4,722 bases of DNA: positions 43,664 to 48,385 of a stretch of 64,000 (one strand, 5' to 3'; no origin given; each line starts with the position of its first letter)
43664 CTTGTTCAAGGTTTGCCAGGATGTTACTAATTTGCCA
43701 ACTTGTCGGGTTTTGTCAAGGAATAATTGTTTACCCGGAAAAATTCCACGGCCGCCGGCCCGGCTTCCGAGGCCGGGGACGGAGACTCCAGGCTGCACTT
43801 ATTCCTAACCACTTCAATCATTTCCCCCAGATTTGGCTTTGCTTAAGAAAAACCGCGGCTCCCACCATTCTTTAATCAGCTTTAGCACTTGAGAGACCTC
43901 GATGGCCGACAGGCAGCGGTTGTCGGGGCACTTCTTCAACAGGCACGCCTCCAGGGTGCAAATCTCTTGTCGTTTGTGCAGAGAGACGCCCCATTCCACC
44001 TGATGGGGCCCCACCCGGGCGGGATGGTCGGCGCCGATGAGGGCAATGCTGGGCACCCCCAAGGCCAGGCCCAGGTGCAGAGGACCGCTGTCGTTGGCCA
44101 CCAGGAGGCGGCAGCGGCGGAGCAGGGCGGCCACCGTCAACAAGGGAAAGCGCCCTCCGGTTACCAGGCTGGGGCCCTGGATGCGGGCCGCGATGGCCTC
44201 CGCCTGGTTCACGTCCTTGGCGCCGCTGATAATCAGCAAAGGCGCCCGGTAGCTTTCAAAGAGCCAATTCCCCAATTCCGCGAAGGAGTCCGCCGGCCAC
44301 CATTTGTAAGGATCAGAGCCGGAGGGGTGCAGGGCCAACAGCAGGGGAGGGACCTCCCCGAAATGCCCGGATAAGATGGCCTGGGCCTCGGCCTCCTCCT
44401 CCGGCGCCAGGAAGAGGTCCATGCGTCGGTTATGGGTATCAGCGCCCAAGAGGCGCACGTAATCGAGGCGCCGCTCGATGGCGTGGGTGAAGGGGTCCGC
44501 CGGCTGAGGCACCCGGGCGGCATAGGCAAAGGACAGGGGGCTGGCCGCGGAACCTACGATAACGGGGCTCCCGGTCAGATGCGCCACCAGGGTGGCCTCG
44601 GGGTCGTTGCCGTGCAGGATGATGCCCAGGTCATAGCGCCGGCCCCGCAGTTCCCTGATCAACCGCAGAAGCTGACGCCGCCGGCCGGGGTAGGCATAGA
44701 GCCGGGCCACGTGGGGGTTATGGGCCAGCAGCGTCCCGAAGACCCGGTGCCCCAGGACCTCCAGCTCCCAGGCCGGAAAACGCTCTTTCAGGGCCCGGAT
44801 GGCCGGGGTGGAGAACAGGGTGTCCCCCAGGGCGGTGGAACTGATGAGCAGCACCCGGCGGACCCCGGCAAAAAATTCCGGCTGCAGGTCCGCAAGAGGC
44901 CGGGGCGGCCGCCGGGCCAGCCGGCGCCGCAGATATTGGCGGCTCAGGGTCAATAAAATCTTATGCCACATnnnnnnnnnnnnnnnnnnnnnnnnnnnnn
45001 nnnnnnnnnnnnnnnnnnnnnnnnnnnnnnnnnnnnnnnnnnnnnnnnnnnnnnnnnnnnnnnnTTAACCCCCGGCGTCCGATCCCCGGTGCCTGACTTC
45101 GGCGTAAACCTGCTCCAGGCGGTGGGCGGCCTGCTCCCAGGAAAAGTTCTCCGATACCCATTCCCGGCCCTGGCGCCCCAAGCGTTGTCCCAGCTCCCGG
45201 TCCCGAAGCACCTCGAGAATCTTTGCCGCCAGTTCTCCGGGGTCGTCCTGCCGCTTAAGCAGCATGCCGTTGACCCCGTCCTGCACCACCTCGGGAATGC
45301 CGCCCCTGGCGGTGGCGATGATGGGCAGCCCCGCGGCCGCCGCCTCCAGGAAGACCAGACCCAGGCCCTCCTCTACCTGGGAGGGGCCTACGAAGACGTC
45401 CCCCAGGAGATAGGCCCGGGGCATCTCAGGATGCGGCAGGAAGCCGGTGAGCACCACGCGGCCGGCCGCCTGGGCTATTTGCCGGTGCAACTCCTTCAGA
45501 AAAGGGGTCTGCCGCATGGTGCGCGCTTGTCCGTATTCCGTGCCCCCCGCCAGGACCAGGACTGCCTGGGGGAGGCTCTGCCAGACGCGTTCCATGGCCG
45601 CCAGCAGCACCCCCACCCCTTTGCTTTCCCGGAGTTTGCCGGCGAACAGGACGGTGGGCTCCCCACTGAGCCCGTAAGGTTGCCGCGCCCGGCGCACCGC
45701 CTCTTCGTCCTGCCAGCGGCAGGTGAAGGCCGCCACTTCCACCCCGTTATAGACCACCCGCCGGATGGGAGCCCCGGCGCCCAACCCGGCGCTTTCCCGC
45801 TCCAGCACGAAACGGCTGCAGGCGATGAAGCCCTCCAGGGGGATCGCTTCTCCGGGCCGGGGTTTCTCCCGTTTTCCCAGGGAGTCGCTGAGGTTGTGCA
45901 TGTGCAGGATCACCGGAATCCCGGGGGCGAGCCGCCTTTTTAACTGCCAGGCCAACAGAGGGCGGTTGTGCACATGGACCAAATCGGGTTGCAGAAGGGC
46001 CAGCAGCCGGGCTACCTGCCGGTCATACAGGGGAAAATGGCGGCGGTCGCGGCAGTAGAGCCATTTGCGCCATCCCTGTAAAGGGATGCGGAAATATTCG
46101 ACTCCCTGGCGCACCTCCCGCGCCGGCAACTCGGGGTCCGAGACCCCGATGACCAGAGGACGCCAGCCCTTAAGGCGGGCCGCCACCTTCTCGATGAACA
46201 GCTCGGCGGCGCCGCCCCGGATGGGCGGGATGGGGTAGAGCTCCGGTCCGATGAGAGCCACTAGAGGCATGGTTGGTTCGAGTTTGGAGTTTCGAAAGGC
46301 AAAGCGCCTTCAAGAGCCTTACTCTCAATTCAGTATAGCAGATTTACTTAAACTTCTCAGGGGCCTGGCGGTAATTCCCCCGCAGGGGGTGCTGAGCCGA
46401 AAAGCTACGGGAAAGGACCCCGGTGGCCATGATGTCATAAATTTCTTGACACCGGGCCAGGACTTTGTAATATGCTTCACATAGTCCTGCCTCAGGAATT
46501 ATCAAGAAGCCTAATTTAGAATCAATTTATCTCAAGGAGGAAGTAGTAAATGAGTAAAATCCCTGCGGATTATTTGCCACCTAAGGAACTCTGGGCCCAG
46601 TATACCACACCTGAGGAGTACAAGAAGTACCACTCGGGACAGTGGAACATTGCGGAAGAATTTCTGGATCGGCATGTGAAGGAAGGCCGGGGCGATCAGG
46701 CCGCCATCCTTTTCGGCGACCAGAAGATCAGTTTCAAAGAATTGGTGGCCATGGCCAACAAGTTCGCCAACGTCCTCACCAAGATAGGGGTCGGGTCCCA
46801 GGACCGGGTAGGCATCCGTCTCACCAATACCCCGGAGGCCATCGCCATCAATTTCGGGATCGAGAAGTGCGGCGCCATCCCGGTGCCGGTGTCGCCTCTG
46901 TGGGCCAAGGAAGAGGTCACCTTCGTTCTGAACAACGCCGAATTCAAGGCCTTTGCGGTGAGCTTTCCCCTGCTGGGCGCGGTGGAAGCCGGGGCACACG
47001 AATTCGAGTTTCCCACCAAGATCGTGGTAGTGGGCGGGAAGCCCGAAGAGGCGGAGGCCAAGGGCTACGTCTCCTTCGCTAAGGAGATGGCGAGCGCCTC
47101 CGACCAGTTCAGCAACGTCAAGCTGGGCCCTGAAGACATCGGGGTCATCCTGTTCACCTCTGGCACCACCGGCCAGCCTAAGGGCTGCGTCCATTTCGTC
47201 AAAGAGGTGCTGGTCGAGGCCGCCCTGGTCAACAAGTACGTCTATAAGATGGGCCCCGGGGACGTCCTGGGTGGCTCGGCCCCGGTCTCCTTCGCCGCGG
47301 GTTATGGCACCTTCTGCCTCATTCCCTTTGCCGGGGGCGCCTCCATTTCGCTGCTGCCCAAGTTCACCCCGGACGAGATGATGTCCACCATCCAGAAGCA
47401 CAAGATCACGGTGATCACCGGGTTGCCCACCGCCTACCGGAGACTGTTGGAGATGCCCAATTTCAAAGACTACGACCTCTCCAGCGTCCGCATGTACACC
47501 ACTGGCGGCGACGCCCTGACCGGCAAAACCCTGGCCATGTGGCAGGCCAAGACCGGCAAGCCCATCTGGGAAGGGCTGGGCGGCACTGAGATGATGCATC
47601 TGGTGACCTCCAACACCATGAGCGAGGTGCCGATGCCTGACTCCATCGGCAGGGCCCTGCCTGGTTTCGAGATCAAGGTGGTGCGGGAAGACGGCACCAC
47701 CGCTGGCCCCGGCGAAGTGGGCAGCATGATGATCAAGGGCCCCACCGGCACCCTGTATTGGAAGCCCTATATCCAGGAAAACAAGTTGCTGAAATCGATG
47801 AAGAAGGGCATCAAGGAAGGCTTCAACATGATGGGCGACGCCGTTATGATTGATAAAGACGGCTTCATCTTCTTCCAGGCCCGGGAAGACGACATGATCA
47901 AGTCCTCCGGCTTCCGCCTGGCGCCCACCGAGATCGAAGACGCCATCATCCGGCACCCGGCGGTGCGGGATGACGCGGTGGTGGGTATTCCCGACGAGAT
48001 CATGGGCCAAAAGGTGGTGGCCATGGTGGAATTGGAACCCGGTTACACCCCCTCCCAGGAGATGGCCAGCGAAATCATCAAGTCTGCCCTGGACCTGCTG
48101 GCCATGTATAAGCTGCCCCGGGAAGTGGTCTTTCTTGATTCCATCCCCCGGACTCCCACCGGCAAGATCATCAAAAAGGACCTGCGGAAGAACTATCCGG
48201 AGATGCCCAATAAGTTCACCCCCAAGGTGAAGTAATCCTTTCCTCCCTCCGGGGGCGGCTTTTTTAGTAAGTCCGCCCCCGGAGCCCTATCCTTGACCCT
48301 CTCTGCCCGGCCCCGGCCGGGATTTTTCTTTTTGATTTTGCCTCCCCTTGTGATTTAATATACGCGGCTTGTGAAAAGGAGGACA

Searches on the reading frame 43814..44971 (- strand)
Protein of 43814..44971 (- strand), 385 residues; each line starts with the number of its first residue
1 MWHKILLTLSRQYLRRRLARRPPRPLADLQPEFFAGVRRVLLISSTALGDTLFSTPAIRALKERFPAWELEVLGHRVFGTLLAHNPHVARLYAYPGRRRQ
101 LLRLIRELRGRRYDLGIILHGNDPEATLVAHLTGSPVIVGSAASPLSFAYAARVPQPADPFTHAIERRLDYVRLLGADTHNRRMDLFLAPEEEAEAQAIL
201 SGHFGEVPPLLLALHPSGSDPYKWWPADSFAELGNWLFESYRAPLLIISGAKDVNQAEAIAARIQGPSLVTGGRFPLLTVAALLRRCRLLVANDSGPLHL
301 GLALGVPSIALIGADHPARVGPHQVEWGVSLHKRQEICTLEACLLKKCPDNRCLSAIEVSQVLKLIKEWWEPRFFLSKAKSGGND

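Call 90: search_protein_families(library=pfam, proteins=[window:43814-44971:-], max_evalue=0.000001)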
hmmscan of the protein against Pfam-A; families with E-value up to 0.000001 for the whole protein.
window:43814-44971:- (385 aa): 1 family
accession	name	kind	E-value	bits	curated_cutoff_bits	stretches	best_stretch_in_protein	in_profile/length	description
PF01075.23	Glyco_transf_9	-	2e-25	90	22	1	102-346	2-244/247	Glycosyltransferase family 9 (heptosyltransferase)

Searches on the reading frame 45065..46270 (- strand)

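Call 48: search_protein_families(library=ncbifam, proteins=[window:45065-46270:-], max_evalue=1e-10)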
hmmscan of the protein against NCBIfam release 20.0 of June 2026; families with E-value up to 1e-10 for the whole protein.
window:45065-46270:- (401 aa): 15 families
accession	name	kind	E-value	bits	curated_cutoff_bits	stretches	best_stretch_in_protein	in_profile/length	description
TIGR02149.1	glgA_Coryne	subfamily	3.7e-32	111.9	302.4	1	171-392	172-390/391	glycogen synthase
TIGR04047.1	MSMEG_0565_glyc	hypoth_equivalog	1.5e-29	103.2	259.85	1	154-390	148-372/373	MSMEG_0565 family glycosyltransferase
NF012028.0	PRK15484.1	subfamily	3.2e-29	102.2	618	1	11-389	12-375/380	lipopolysaccharide N-acetylglucosaminyltransferase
TIGR04063.1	stp3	hypoth_equivalog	8.1e-29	100.7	442.05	1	171-392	183-395/397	TIGR04063 family PEP-CTERM/XrtA system glycosyltransferase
TIGR03449.1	mycothiol_MshA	equivalog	8.9e-27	94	462.5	1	171-392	191-403/406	D-inositol-3-phosphate glycosyltransferase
NF041876.1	EPS_EpsE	equivalog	7.5e-26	91.3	400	1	197-385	207-389/389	exopolysaccharide biosynthesis GT4 family glycosyltransferase EpsE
TIGR03088.1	stp2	hypoth_equivalog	1.3e-25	90.3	409.05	1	85-391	72-372/374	TIGR03088 family PEP-CTERM/XrtA system glycosyltransferase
TIGR04157.1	glyco_rSAM_CFB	subfamily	3.7e-22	78.9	400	1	172-389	197-406/406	TIGR04157 family glycosyltransferase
TIGR03999.1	thiol_BshA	equivalog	1.1e-21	77.2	273.7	1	171-392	170-373/375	N-acetyl-alpha-D-glucosaminyl L-malate synthase BshA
NF038229.1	Glyco4_Geo_Pelo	equivalog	3.5e-21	75.6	400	1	197-392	154-336/338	GPMC system family 4 glycosyltransferase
NF053787.1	GlcN_PG_synth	equivalog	3.3e-19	69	480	1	175-393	171-360/361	N-acetylglucosaminyl phosphatidylglycerol synthase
NF047684.1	TeichurnBiosyTuaC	equivalog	3.3e-16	59.2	550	1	176-392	193-389/391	teichuronic acid biosynthesis protein TuaC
NF038295.1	EPS_HpsP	equivalog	8.5e-16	57.9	550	1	192-392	194-387/388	hormogonium polysaccharide biosynthesis glycosyltransferase HpsP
TIGR02472.1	sucr_P_syn_N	equivalog_domain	1.1e-13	50.9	576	1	204-382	248-431/439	sucrose-phosphate synthase, putative, glycosyltransferase domain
NF049988.1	MGlcDAGSynMgs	equivalog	1.7e-13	50.7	400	1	175-392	183-387/398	alpha-monoglucosyldiacylglycerol synthase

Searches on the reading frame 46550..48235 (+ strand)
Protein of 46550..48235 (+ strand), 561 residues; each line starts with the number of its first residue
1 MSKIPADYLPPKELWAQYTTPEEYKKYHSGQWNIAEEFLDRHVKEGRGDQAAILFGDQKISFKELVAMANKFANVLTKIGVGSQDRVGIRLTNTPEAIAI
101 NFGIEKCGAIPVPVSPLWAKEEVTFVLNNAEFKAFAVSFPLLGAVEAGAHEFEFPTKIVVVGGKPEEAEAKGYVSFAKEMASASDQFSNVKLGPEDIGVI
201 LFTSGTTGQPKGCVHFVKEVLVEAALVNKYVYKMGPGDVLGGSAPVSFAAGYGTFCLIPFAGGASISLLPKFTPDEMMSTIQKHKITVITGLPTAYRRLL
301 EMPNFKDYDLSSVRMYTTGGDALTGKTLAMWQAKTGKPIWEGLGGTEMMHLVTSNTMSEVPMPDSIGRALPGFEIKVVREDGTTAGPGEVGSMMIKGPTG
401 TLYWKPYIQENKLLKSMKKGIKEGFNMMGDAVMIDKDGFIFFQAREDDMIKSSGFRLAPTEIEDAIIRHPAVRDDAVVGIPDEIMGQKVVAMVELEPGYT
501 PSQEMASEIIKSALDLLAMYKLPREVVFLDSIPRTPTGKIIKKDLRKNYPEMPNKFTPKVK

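Call 48: search_protein_families(library=ncbifam, proteins=[window:46550-48235:+], max_evalue=1e-10)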
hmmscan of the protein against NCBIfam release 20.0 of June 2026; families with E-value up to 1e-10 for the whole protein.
window:46550-48235:+ (561 aa): 91 families (the best 25 are shown)
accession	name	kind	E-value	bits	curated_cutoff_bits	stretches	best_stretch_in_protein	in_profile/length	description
NF004837.0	PRK06187.1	subfamily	1.6e-105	353.4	476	1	42-551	16-524/531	long-chain-fatty-acid--CoA ligase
NF003313.0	PRK04319.1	equivalog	2.9e-89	299.8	729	1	20-546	31-558/574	acetate--CoA ligase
TIGR02262.1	benz_CoA_lig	subfamily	8.8e-84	282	375.25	1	31-547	2-507/508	benzoate-CoA ligase family protein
NF005702.0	PRK07514.1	subfamily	5.7e-78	262.5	558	1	49-551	19-502/506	malonyl-CoA synthase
NF053567.1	HBDA_AROS1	equivalog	6.7e-78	262.3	1000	1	27-547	7-517/523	3-hydroxybenzoate--CoA ligase HbdA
NF004114.0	PRK05605.1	equivalog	5.4e-76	256.1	766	1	169-548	191-568/575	long-chain-fatty-acid--CoA ligase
NF006182.0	PRK08316.1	subfamily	7.1e-76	255.8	663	1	36-552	14-520/523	fatty acyl-CoA synthetase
TIGR03098.1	ligase_PEP_1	hypoth_equivalog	2.5e-75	253.9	592.35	1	46-547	12-516/517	acyl-CoA ligase (AMP-forming), exosortase A system-associated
NF047394.1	AcylCoAsynMbcS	equivalog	1.5e-74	251.5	850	1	31-548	11-519/525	acyl-CoA synthetase MbcS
NF006181.0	PRK08314.1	subfamily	7.6e-74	248.9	705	1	48-547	38-552/563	long-chain-fatty-acid--CoA ligase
NF004822.0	PRK06178.1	equivalog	5.8e-73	246.4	782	1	24-549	29-567/571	acyl-CoA synthetase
TIGR02188.1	Ac_CoA_lig_AcsA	equivalog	1.2e-69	235.2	724.95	1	19-547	43-603/629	acetate--CoA ligase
NF001208.0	PRK00174.1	subfamily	1e-68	232.2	657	1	20-547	65-618/649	acetate--CoA ligase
NF009071.0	PRK12406.1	subfamily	5.1e-67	226.4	701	1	51-551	4-504/510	acyl-CoA synthetase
NF005801.1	PRK07656.1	equivalog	8.6e-67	225.9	657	1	45-546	12-500/500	FadD3 family acyl-CoA ligase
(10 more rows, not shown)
